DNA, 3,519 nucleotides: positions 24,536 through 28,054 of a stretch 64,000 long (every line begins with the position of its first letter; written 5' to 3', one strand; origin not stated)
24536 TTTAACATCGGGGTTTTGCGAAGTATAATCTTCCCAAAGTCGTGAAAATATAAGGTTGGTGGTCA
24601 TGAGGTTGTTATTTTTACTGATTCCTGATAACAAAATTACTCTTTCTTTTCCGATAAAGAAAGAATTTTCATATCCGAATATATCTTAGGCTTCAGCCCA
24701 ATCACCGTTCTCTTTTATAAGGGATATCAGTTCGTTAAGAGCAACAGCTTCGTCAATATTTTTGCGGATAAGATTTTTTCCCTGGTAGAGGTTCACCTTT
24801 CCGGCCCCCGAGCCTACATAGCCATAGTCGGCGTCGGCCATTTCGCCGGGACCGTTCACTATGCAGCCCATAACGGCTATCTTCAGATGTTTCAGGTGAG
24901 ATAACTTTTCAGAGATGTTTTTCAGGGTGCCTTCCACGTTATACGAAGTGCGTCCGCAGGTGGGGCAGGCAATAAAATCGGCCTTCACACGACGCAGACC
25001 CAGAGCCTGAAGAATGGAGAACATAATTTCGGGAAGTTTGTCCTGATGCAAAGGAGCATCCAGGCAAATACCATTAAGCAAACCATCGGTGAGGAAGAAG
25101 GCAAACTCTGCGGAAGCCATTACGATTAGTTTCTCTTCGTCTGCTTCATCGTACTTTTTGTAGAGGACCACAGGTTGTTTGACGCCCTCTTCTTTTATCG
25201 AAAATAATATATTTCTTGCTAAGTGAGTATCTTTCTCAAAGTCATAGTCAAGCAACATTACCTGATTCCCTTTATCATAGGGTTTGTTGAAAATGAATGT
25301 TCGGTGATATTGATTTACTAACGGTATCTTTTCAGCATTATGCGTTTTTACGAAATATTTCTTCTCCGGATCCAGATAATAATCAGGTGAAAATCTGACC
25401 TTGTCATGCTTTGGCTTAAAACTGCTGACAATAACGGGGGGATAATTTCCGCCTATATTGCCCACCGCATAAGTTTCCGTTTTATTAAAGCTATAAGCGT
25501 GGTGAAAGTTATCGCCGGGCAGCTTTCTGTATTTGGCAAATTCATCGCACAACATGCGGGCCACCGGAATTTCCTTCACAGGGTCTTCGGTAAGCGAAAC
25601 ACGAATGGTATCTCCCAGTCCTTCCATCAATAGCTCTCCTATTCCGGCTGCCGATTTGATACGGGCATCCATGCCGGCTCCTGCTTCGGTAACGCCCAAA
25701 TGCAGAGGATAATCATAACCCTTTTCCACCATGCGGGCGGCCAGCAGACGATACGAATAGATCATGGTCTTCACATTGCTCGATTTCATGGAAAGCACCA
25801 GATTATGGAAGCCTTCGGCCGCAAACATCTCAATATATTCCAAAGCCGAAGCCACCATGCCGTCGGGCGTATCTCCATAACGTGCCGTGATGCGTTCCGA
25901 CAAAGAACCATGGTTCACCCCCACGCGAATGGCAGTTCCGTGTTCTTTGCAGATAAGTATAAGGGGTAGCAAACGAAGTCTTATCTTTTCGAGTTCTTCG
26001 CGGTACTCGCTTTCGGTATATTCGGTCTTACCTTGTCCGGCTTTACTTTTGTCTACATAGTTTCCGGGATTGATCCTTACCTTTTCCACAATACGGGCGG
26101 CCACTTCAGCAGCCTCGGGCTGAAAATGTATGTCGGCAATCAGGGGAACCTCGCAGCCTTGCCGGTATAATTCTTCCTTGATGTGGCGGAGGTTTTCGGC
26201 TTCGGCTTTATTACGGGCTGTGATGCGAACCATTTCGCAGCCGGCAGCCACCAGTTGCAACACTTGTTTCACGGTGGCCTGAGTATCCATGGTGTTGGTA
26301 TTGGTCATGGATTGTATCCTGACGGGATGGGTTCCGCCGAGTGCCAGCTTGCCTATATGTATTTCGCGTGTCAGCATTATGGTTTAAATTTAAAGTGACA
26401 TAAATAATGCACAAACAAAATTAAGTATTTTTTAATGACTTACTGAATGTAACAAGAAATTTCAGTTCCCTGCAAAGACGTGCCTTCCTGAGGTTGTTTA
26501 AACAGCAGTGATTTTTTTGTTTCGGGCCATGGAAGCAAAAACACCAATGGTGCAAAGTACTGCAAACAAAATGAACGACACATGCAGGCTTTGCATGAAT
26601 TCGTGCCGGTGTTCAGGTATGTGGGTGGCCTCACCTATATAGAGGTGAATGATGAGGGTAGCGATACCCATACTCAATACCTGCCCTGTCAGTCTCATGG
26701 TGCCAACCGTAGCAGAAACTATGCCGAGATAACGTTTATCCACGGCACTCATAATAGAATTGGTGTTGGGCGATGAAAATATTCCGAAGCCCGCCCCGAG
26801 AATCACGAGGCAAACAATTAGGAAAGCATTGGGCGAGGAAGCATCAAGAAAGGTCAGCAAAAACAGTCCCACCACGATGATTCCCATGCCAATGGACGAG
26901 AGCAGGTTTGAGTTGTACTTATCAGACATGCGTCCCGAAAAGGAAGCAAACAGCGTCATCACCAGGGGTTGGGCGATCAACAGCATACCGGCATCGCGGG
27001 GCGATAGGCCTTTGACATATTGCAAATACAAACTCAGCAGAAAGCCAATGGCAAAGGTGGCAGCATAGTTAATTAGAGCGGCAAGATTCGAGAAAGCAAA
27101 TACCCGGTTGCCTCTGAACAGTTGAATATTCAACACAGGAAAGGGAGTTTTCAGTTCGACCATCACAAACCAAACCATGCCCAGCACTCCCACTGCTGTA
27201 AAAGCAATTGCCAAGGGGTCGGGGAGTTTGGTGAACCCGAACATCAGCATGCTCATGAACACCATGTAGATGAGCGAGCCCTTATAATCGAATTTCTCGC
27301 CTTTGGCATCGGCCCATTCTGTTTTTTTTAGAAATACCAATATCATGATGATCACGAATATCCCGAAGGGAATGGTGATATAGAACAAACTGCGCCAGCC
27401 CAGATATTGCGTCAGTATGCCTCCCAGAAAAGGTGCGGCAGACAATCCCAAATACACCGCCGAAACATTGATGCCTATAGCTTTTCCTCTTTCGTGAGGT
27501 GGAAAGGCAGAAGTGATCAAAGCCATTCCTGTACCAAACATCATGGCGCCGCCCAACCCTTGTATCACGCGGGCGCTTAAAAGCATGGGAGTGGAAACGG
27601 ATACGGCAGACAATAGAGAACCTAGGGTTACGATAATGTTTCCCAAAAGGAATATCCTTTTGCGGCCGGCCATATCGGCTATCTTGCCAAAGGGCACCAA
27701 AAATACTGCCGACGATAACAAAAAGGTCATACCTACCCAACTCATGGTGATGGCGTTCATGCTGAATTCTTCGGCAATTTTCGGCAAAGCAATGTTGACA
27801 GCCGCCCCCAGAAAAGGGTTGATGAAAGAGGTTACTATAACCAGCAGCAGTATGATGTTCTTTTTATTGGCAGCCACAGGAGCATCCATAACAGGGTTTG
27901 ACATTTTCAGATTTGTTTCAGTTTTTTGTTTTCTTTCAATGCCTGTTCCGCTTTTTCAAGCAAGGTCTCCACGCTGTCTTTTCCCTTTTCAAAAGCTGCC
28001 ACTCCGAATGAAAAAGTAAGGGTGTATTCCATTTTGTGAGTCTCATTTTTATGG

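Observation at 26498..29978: Operon of a histidine phosphatase (novel N-domain), a degenerate membrane GGDEF protein, and a DHA2-type MFS exporter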

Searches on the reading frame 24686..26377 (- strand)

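Call 3: search_protein_families(library=pfam, proteins=[window:24686-26377:-], max_evalue=0.01)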
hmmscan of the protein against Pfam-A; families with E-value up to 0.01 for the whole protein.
window:24686-26377:- (563 aa): 2 families
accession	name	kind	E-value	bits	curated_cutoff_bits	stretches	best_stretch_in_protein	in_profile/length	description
PF04551.19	GcpE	-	1.2e-124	416.3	32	1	3-555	1-342/343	GcpE protein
PF00919.26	UPF0004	-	0.0042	17.5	27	0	450-511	17-83/98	Uncharacterized protein family UPF0004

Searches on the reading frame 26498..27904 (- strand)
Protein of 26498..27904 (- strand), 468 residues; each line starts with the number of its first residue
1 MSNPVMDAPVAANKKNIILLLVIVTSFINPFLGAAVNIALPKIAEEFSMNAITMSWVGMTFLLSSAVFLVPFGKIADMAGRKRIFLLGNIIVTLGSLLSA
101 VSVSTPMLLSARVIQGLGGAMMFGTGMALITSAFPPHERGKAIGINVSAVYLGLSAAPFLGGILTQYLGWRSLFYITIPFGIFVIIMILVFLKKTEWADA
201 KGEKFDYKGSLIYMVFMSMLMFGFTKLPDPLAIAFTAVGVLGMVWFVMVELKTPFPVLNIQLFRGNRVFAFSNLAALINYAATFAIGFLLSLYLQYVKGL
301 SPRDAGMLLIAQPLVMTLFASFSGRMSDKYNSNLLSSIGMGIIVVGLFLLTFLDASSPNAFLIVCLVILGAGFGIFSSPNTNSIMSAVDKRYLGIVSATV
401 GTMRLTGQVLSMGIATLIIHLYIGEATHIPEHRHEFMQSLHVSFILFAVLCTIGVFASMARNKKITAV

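Call 3: search_protein_families(library=pfam, proteins=[window:26498-27904:-], max_evalue=0.01)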
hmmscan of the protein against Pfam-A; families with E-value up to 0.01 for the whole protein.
window:26498-27904:- (468 aa): 5 families
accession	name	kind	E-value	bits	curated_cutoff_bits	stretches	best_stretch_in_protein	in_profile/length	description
PF07690.21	MFS_1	-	3.3e-68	230.6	33.4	2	23-411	2-346/347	Major Facilitator Superfamily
PF00083.30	Sugar_tr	-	9.6e-10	38.4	22.3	1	50-192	44-191/452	Sugar (and other) transporter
PF13347.12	MFS_2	-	3.3e-06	26.3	27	1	171-461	139-422/427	MFS/sugar transport protein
PF05977.19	MFS_3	-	2.7e-05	23.3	27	1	67-195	60-192/524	Transmembrane secretion effector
PF06609.19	TRI12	-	5.2e-05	22.3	23.2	1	33-220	60-245/599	Fungal trichothecene efflux pump (TRI12)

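Call 4: search_protein_families(library=ncbifam, proteins=[window:26498-27904:-], max_evalue=0.01)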
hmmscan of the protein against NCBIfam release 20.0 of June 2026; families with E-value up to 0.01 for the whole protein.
window:26498-27904:- (468 aa): 68 families (the best 25 are shown)
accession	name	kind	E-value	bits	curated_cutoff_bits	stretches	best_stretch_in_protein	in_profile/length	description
TIGR00711.1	efflux_EmrB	subfamily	1.7e-53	182.1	230.2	1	21-420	6-409/485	DHA2 family efflux MFS transporter permease subunit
NF000031.1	MFS_efflux_LmrA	exception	1.1e-34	120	850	1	18-439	32-452/484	lincomycin efflux MFS transporter Lmr(A)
NF000218.1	FexA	exception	1.7e-34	119.3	900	1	19-397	22-407/475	chloramphenicol/florfenicol efflux MFS transporter FexA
NF000025.1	MFS_efflux_tcmA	exception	1.8e-33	116.1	999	1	19-407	28-420/538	tetracenomycin C efflux MFS transporter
NF011571.1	PRK14995.1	subfamily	2e-33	115.9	701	1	15-434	3-426/493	SmvA family efflux MFS transporter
NF033896.2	MFS_LfrA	equivalog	2.7e-31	108.7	825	1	34-417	37-423/504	efflux MFS transporter LfrA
NF040856.1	FexB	exception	1.5e-29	103.1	950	1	18-417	14-419/469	chloramphenicol/florfenicol efflux MFS transporter FexB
NF000089.1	qac_MFS_AB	exception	1.6e-27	96.4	900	1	13-410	15-416/514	QacA/B family quaternary ammonium compound efflux MFS transporter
NF012169.0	qepA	equivalog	1.7e-27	96.3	1075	1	11-403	15-406/511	fluoroquinolone efflux MFS transporter QepA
NF007799.0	PRK10504.1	subfamily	1.3e-26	93.6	426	1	19-449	12-441/471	multidrug transporter subunit MdtD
NF012185.0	tet_MFS_L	exception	2.5e-26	92.6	925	1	14-386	11-374/457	tetracycline efflux MFS transporter Tet(L)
NF040895.2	MFS_effux_SdrM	equivalog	3.2e-25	89.1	550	1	15-449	4-431/441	multidrug efflux MFS transporter SdrM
NF000060.1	MFS_efflux_LmrB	exception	3.6e-25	88.8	800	1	17-405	17-409/479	lincomycin efflux MFS transporter Lmr(B)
TIGR00880.1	2_A_01_02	superfamily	1.1e-24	87.2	131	1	65-195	7-141/141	multidrug resistance protein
NF012184.0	tet_MFS_45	exception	8.1e-24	84.4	975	1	14-388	11-377/458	tetracycline efflux MFS transporter Tet(45)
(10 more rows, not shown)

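Call 16: search_protein_families(library=padloc, proteins=[window:26498-27904:-], max_evalue=0.1)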
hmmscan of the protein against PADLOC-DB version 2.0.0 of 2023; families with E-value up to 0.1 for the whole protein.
window:26498-27904:- (468 aa): 0 families
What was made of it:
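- There are no PADLOC hits (call 16).
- Tried and rejected: PADLOC gave nothing (call 16), and the flanks are housekeeping genes.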
